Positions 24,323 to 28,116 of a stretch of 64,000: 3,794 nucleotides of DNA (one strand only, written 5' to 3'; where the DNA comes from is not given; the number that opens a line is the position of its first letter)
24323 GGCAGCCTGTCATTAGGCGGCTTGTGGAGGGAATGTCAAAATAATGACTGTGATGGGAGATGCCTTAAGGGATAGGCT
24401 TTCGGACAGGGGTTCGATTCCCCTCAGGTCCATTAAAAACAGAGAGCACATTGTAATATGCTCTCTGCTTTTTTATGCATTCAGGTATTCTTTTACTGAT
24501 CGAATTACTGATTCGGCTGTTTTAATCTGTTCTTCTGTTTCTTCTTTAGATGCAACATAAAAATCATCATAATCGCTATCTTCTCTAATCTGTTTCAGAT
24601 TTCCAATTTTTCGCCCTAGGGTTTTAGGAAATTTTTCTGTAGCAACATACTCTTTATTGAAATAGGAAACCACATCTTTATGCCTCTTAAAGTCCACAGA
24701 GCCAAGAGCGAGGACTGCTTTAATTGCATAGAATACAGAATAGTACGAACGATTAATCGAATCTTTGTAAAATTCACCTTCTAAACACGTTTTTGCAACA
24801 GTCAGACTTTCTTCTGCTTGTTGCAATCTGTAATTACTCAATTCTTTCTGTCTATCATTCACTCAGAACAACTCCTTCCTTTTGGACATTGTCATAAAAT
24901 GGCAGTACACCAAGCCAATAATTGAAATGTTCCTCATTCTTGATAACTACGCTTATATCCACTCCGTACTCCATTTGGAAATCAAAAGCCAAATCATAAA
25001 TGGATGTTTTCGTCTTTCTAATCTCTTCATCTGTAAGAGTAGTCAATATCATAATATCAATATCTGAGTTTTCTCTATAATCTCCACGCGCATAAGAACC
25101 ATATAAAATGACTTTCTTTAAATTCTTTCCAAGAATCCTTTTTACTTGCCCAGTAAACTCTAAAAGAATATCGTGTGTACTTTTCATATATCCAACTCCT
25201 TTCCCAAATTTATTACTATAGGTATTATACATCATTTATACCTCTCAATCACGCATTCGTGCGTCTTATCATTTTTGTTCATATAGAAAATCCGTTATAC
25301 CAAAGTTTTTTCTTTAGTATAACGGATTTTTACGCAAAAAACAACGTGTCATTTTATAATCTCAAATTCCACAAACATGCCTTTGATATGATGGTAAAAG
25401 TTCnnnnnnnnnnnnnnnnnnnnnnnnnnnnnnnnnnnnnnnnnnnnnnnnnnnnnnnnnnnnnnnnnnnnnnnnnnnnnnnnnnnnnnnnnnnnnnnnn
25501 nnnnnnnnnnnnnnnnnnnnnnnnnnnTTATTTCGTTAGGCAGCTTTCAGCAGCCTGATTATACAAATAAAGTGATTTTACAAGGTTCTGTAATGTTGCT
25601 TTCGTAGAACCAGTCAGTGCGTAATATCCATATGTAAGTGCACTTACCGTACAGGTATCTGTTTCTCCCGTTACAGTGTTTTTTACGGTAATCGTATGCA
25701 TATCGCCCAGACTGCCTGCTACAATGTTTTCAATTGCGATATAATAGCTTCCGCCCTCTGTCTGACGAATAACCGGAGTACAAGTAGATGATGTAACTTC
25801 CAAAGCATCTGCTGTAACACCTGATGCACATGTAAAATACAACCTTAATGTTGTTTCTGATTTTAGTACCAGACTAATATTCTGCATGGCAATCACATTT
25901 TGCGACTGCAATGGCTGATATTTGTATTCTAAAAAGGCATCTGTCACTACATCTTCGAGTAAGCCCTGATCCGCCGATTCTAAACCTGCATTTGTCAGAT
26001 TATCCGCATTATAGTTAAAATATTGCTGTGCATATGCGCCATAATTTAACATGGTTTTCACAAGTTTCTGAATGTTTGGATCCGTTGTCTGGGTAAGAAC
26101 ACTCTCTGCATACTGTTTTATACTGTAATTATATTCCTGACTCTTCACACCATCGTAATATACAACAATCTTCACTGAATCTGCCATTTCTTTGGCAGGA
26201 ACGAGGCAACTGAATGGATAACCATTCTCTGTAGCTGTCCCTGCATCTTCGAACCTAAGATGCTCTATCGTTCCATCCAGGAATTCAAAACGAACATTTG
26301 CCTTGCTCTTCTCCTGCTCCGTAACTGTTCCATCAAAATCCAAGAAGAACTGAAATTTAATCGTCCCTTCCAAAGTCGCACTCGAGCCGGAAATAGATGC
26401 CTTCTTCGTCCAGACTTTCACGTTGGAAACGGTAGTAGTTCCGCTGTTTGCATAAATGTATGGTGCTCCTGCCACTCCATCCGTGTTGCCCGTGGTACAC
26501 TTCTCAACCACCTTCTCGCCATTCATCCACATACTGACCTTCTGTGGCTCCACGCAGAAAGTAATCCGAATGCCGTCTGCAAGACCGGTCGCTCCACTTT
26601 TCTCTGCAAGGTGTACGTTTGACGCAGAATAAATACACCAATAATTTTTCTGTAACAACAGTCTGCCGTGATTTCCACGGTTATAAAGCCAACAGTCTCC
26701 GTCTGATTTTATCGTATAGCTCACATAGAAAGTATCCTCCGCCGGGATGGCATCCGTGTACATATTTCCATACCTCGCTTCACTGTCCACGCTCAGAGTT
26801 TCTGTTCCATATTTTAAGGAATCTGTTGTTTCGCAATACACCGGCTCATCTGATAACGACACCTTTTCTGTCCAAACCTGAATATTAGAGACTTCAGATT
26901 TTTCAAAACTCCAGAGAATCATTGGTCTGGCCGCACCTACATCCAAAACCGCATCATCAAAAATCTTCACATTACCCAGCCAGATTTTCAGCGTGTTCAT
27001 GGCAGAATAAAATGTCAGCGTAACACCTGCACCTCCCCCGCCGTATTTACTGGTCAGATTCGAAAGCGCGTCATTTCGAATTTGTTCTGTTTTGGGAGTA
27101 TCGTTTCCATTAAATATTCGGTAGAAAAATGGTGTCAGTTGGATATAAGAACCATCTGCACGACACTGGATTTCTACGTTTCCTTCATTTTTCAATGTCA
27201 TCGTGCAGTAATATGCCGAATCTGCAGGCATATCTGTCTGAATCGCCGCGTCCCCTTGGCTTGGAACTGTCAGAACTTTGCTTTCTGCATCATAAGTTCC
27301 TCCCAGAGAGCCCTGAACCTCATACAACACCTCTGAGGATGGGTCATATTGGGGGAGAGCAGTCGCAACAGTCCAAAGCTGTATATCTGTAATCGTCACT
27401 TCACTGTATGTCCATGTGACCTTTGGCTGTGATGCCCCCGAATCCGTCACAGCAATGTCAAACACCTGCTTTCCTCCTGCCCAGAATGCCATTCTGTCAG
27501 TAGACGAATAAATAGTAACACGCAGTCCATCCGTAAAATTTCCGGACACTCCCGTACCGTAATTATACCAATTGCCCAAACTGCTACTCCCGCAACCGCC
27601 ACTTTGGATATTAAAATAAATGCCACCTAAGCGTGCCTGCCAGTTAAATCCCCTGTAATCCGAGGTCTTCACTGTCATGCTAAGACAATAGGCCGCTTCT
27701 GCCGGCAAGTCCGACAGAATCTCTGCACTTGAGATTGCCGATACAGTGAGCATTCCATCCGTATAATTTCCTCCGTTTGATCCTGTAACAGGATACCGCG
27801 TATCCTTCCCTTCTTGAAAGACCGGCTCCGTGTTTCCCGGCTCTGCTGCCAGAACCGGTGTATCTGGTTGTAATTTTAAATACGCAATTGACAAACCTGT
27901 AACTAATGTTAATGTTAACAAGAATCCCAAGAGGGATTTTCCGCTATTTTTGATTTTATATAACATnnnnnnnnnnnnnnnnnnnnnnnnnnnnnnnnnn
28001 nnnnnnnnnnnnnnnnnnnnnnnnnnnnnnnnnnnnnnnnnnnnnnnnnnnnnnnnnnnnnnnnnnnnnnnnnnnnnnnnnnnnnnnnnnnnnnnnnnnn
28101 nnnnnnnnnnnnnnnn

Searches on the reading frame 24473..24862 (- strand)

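Call 6: search_protein_families(library=ncbifam, proteins=[window:24473-24862:-], max_evalue=1)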
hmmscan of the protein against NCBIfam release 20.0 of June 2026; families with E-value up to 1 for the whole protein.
window:24473-24862:- (129 aa): 0 families

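Call 7: search_protein_families(library=pfam, proteins=[window:24473-24862:-], max_evalue=1)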
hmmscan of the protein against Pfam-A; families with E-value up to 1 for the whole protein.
window:24473-24862:- (129 aa): 2 families
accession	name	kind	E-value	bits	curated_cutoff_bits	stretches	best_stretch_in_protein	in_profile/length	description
PF05168.19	HEPN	-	6.3e-24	84.8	22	1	11-125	3-116/117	HEPN domain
PF16342.10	DUF4972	-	0.00051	20.4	28.8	1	39-125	6-96/128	Domain of unknown function (DUF4972)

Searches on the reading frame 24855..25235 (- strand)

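Call 6: search_protein_families(library=ncbifam, proteins=[window:24855-25235:-], max_evalue=1)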
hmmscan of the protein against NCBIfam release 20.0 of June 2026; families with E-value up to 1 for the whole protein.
window:24855-25235:- (126 aa): 19 families
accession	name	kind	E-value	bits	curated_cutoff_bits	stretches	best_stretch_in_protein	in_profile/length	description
NF047752.1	MntA_antitoxin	equivalog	2e-08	34.1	60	1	38-98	6-61/106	type VII toxin-antitoxin system MntA family adenylyltransferase antitoxin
NF051895.1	anti_phage_HalB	equivalog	1.3e-06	28.2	190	1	43-78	3-36/211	anti-phage Hailong system nucleotidyltransferase HalB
NF012212.1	ANT_9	subfamily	2e-06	27.3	340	1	30-67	12-49/249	aminoglycoside nucleotidyltransferase ANT(9)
NF010309.0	PRK13746.1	subfamily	8.9e-05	21.9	193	1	28-74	17-64/263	aminoglycoside adenylyltransferase family protein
NF040958.1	linco_LnuH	exception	0.001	18.6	540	1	37-97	18-79/256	lincosamide nucleotidyltransferase Lnu(H)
NF012157.0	ANT_3pp_I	equivalog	0.0019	17.5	375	1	27-75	10-59/256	AadA family aminoglycoside 3''-O-nucleotidyltransferase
NF053581.1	ANT_3pp_Ic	exception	0.0023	17.5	545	1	29-66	18-55/265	aminoglycoside nucleotidyltransferase ANT(3'')-Ic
NF012135.0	ANT_3pp_9_crypt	exception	0.0033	17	560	1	31-66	20-55/262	cryptic aminoglycoside nucleotidyltransferase ANT(3'')/ANT(9)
NF033126.1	ANT_3pp_AadA1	exception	0.0034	17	587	1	24-74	8-59/258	ANT(3'')-Ia family aminoglycoside nucleotidyltransferase AadA1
NF045909.1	ANT_9_Ic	equivalog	0.004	16.5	505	1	32-65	20-53/259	aminoglycoside nucleotidyltransferase ANT(9)-Ic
NF001366.0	PRK00275.1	equivalog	0.005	14.8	1299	1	43-97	82-137/895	[protein-PII] uridylyltransferase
NF028535.0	ANT_4p_II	subfamily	0.0063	15.8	350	1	41-79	21-57/251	ANT(4')-II family aminoglycoside nucleotidyltransferase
NF045972.1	ANT_3pp_I_Serra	equivalog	0.01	15.5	500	1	31-66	19-54/261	ANT(3'')-I family aminoglycoside adenylyltransferase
NF033220.1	ANT_3pp_II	equivalog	0.011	15.1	400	1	26-68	9-53/258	ANT(3'')-II family aminoglycoside nucleotidyltransferase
NF003448.0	PRK05007.1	equivalog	0.016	13.1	1255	1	42-94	83-136/884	bifunctional uridylyltransferase/uridylyl-removing protein GlnD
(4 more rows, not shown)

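Call 7: search_protein_families(library=pfam, proteins=[window:24855-25235:-], max_evalue=1)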
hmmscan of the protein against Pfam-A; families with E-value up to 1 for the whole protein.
window:24855-25235:- (126 aa): 4 families
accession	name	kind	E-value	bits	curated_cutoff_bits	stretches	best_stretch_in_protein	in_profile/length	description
PF01909.29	NTP_transf_2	-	2.2e-11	44.5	21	1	31-111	8-80/93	Nucleotidyltransferase domain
PF18765.7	Polbeta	-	4.8e-11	43.1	26.9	1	31-102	3-74/93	Polymerase beta, Nucleotidyltransferase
PF22600.2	MTPAP-like_central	-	0.0065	17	27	1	40-75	40-75/139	Poly(A) RNA polymerase, mitochondrial-like, central palm domain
PF14792.12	DNA_pol_B_palm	-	0.025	15.3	25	1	40-89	25-73/113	DNA polymerase beta palm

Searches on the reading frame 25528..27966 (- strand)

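Call 6: search_protein_families(library=ncbifam, proteins=[window:25528-27966:-], max_evalue=1)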
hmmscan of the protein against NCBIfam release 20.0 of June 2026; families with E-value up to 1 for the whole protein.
window:25528-27966:- (812 aa): 1 family
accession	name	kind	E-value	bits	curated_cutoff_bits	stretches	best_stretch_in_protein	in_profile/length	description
NF011910.0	PRK15383.1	equivalog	0.045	12.8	605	1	414-479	193-257/335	type III secretion system effector arginine glycosyltransferase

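Call 7: search_protein_families(library=pfam, proteins=[window:25528-27966:-], max_evalue=1)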
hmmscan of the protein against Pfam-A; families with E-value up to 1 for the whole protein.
window:25528-27966:- (812 aa): 1 family
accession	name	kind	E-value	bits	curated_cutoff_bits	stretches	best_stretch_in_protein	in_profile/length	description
PF08238.18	Sel1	-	0.14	13.2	30.7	0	779-807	7-33/36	Sel1 repeat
